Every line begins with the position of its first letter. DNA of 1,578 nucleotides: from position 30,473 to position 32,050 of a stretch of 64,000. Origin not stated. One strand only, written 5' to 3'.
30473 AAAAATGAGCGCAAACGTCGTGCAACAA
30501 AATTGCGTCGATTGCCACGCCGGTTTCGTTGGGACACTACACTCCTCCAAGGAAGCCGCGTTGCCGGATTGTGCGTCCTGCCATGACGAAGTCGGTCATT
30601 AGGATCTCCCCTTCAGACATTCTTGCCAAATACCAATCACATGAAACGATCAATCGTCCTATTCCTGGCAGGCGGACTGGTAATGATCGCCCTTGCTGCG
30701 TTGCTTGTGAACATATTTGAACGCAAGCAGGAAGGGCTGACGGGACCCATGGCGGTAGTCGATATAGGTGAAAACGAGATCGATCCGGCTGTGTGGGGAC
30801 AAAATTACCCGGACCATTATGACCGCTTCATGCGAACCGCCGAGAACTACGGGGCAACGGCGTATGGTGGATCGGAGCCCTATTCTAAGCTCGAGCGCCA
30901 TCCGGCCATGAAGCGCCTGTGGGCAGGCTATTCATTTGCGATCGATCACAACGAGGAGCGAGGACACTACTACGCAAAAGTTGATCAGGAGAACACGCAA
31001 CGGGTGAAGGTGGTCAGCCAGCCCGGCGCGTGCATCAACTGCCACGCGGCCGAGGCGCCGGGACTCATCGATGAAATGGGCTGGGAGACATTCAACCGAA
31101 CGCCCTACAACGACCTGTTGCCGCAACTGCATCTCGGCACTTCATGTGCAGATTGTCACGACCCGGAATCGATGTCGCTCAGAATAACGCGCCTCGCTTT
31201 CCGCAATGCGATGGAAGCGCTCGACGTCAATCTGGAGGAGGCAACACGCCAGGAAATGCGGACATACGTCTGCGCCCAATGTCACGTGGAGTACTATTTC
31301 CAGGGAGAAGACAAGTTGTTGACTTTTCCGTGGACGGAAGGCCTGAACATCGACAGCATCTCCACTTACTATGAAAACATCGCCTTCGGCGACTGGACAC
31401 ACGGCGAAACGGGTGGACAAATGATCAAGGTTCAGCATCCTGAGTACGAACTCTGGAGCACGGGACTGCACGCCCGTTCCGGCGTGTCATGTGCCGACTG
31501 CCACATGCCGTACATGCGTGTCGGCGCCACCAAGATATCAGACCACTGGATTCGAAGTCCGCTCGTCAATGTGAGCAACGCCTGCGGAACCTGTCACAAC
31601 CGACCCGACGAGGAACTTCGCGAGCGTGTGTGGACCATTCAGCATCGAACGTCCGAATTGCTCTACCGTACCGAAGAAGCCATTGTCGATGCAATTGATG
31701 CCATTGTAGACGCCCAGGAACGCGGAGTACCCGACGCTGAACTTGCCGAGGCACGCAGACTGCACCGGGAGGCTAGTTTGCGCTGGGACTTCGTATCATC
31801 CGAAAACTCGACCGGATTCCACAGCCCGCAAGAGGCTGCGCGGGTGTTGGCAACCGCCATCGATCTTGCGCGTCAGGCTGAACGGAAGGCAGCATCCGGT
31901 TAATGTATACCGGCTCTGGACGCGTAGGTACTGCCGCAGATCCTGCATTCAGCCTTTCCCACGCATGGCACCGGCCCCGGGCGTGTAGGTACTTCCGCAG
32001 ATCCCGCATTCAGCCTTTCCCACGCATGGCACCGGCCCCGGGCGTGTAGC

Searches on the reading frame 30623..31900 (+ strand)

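Call 59: search_protein_families(library=pfam, proteins=[window:30623-31900:+], max_evalue=0.00001)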
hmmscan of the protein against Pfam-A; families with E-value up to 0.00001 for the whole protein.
window:30623-31900:+ (426 aa): 3 families
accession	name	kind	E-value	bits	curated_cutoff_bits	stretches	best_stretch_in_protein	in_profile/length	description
PF02335.20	Cytochrom_C552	-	2.2e-140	468.9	24.1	1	54-422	1-379/438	Cytochrome c552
PF14522.11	Cytochrome_C7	-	4.5e-09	36.4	24.8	0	283-329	8-52/67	Cytochrome c7 and related cytochrome c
PF22113.1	Mtrc-MtrF_II-IV_dom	-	9.8e-07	28.9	30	0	118-223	65-165/176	Outer membrane cytochrome MtrC/MtrF-like, domains II/IV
